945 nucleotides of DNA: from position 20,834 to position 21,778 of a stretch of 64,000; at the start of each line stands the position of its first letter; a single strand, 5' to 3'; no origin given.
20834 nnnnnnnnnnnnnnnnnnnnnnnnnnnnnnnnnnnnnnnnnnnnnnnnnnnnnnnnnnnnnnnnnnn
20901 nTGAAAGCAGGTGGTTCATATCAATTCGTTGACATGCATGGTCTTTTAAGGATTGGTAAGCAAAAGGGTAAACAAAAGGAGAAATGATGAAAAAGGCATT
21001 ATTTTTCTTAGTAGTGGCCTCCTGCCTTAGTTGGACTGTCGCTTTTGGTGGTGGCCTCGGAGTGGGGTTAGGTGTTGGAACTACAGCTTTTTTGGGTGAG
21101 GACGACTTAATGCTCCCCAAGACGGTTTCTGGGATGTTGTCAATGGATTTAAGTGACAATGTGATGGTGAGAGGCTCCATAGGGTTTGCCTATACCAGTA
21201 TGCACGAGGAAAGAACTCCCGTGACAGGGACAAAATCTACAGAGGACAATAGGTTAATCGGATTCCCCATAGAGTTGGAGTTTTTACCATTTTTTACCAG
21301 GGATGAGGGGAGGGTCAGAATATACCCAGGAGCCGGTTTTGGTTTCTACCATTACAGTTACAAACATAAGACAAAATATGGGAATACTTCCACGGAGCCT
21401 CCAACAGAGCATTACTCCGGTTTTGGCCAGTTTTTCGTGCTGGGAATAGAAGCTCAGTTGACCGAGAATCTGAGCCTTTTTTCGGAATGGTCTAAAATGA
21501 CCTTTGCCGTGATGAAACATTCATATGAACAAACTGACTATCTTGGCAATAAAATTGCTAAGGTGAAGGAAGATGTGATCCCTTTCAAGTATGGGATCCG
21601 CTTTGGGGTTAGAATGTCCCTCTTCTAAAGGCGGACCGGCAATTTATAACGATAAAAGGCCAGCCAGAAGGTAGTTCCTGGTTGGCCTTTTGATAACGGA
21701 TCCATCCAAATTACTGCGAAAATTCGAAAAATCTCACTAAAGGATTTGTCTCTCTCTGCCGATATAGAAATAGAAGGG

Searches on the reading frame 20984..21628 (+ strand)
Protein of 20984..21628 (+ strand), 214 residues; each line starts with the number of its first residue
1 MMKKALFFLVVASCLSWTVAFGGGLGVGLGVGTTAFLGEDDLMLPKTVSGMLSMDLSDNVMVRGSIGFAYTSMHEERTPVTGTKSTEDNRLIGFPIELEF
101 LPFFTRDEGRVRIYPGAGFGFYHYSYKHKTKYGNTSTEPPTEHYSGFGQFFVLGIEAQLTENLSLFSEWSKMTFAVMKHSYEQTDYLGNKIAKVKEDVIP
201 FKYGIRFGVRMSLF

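Call 35: search_protein_families(library=pfam, proteins=[window:20984-21628:+])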
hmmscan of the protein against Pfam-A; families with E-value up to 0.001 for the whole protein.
window:20984-21628:+ (214 aa): 1 family
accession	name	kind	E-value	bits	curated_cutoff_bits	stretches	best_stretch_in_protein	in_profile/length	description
PF13505.12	OMP_b-brl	-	7.4e-10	39.7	28.7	1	12-174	9-155/175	Outer membrane protein beta-barrel domain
